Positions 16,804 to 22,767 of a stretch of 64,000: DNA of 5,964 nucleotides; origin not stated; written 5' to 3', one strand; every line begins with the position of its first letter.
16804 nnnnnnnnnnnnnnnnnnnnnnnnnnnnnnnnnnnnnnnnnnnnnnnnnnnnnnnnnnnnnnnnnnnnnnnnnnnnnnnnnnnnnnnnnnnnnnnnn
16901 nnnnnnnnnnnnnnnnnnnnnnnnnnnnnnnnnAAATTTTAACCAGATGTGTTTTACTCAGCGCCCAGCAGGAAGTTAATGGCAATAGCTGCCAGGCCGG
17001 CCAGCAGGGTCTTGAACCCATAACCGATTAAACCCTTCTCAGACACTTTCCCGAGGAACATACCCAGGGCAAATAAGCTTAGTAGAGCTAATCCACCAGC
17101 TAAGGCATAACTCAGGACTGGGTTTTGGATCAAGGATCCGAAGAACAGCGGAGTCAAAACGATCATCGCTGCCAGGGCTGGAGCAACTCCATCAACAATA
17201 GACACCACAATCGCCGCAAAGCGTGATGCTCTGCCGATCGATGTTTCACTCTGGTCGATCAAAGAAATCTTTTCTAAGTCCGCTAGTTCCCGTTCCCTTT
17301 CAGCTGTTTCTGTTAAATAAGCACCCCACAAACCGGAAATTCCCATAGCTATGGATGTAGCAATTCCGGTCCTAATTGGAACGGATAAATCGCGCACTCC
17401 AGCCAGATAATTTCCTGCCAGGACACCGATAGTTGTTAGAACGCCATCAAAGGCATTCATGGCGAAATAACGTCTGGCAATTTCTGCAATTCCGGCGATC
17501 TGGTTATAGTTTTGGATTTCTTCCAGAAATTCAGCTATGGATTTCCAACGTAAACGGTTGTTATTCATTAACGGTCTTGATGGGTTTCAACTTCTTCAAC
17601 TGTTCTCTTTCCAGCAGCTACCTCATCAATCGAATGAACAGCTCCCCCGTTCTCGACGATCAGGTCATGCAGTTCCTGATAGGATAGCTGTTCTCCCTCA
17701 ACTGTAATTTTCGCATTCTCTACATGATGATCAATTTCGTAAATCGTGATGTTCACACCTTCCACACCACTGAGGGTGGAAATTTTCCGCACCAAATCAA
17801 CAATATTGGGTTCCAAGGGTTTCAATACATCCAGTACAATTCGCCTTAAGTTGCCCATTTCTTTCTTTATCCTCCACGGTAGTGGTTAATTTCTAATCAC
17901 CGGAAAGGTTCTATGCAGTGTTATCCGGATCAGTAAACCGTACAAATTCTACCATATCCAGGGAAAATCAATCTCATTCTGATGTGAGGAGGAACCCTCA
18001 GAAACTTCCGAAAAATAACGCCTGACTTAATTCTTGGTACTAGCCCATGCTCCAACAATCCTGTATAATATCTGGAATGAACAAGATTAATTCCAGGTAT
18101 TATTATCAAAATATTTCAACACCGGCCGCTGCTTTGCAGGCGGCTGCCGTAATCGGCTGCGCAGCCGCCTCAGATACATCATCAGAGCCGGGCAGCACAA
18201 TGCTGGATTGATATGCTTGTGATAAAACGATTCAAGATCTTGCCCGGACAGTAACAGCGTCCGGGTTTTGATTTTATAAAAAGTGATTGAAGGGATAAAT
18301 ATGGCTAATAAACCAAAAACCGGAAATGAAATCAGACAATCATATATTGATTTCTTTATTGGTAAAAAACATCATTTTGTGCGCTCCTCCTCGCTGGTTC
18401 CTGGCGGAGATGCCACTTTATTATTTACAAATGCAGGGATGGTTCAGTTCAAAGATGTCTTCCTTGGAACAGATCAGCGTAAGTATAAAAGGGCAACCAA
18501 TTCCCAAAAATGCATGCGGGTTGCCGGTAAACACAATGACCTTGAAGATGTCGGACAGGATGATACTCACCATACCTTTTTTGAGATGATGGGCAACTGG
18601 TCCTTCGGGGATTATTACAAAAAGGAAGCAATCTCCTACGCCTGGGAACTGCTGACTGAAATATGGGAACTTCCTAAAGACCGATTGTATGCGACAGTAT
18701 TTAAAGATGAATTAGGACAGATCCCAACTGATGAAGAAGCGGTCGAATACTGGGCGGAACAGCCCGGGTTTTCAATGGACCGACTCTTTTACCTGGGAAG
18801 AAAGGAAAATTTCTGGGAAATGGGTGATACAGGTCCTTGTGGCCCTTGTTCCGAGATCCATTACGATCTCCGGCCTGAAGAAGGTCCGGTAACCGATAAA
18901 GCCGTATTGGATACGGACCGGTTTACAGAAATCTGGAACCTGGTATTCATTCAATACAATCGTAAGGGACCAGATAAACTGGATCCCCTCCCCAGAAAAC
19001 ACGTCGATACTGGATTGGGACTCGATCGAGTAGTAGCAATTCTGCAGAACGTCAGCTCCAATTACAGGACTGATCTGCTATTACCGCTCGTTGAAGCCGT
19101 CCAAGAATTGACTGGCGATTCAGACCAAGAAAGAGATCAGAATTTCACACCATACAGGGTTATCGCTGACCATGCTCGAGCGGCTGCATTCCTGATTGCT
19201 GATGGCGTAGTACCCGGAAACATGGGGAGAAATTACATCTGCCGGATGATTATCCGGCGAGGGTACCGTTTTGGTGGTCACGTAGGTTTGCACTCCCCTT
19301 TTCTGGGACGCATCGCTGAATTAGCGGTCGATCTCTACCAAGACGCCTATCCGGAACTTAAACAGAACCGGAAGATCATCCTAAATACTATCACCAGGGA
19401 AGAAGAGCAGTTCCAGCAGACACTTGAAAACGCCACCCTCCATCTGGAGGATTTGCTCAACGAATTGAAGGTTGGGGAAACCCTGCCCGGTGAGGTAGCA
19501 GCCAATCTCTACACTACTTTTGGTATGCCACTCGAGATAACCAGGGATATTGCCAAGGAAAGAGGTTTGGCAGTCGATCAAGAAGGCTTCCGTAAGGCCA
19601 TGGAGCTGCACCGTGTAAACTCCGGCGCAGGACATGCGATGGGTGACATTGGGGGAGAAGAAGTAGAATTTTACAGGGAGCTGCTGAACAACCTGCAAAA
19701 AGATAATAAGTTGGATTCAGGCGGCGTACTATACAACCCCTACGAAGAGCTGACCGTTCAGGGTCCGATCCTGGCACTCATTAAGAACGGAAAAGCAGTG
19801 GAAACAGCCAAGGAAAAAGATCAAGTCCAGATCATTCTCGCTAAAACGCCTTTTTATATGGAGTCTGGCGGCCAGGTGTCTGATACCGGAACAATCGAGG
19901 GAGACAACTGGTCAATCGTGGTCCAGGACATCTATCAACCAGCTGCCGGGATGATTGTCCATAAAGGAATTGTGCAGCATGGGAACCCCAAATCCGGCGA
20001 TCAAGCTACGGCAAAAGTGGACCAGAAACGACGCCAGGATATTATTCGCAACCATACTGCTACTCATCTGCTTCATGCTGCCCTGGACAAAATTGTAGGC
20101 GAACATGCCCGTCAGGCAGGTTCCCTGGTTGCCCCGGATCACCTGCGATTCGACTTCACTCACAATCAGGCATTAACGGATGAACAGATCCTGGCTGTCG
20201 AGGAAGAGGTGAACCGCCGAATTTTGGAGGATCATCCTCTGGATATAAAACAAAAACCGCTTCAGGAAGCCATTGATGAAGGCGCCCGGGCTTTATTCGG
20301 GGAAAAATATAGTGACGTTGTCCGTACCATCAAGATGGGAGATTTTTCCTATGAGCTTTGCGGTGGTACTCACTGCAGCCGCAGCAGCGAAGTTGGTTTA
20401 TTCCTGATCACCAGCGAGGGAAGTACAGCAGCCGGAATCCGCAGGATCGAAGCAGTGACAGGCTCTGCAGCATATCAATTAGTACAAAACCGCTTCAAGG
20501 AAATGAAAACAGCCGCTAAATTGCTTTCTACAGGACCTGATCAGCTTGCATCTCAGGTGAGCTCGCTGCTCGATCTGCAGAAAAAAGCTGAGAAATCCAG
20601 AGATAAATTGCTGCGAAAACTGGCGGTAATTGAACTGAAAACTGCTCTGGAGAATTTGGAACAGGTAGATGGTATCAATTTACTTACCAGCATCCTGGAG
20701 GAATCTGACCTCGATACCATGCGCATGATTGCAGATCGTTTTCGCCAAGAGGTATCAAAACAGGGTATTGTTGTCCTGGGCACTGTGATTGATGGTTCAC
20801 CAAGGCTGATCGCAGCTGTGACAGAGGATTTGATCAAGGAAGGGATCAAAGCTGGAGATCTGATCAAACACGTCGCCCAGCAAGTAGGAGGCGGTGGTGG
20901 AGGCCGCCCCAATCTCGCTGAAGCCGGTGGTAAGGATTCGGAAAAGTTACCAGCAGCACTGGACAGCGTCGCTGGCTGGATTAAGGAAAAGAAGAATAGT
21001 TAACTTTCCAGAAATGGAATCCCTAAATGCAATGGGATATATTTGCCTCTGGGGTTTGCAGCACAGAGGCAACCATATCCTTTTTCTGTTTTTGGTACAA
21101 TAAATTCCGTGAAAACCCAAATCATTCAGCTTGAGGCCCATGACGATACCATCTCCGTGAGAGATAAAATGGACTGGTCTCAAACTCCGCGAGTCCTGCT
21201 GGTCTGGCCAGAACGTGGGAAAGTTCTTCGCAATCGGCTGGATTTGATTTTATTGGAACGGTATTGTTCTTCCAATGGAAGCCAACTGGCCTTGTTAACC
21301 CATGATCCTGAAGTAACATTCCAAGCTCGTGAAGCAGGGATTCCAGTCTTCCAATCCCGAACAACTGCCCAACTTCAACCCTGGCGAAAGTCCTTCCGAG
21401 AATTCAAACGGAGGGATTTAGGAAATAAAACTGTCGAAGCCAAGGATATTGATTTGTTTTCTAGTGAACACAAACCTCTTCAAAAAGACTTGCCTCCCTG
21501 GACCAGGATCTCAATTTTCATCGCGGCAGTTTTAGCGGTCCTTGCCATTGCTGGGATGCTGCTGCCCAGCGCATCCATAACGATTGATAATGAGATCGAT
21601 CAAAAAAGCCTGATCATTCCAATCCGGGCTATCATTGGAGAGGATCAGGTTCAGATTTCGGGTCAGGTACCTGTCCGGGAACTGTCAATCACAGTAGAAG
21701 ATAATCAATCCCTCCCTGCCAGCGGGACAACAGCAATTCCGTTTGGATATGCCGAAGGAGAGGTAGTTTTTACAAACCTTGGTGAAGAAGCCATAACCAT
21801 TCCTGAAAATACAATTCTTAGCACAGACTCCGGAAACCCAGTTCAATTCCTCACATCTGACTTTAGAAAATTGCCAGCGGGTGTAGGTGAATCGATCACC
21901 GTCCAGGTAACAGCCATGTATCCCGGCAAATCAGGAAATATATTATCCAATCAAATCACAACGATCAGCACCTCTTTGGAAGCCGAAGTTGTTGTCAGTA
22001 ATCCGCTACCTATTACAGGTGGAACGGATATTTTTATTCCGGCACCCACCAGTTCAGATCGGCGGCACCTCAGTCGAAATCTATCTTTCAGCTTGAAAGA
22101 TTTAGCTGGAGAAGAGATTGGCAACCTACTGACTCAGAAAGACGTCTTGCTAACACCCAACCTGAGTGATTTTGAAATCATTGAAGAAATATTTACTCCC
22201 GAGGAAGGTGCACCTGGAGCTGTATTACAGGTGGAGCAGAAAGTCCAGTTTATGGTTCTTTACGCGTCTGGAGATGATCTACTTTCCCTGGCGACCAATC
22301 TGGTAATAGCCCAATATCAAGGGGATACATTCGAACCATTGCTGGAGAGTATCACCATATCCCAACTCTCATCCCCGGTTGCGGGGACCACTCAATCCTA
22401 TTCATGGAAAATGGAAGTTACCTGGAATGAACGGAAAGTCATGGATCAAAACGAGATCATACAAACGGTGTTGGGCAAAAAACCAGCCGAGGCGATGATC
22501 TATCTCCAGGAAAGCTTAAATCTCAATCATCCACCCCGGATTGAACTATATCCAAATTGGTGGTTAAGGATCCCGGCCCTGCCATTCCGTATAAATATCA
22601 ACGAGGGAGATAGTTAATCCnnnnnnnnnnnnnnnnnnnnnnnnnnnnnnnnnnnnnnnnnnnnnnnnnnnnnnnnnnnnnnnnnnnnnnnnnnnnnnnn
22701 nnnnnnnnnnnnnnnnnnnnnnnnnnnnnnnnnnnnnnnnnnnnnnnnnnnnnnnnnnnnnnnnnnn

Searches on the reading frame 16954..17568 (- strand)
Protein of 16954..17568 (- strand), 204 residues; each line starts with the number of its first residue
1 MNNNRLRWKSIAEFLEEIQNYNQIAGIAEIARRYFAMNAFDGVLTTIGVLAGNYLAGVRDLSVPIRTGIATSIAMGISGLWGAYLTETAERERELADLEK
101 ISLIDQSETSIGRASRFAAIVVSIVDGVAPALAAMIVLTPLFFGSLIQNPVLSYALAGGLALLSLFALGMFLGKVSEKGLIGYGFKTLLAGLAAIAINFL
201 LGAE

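Call 62: search_protein_families(library=pfam, proteins=[window:16954-17568:-], max_evalue=0.00001)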
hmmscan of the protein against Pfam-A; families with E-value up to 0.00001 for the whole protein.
window:16954-17568:- (204 aa): 1 family
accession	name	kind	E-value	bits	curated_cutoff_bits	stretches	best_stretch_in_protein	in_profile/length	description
PF01988.24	VIT1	-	1.2e-08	35.4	28.1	0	37-100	6-69/214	VIT family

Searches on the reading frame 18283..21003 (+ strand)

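Call 62: search_protein_families(library=pfam, proteins=[window:18283-21003:+], max_evalue=0.00001)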
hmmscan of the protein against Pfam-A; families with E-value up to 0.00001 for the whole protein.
window:18283-21003:+ (906 aa): 3 families
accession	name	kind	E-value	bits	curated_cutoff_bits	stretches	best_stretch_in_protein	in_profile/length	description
PF01411.24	tRNA-synt_2c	-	2e-190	634.4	30.3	1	16-583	1-552/552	tRNA synthetases class II (A)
PF02272.25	DHHA1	-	5.2e-16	59.4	25.9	1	798-902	2-102/102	DHHA1 domain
PF07973.19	tRNA_SAD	-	9.5e-15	54.7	24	1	680-723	1-44/44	Threonyl and Alanyl tRNA synthetase second additional domain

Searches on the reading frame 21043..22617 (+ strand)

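Call 62: search_protein_families(library=pfam, proteins=[window:21043-22617:+], max_evalue=0.00001)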
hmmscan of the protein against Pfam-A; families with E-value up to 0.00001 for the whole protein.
window:21043-22617:+ (524 aa): 1 family
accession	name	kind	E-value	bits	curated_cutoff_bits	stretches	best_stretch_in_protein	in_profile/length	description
PF04865.19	Baseplate_J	-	2.6e-08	33.9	21.1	1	236-330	22-112/255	Baseplate J-like protein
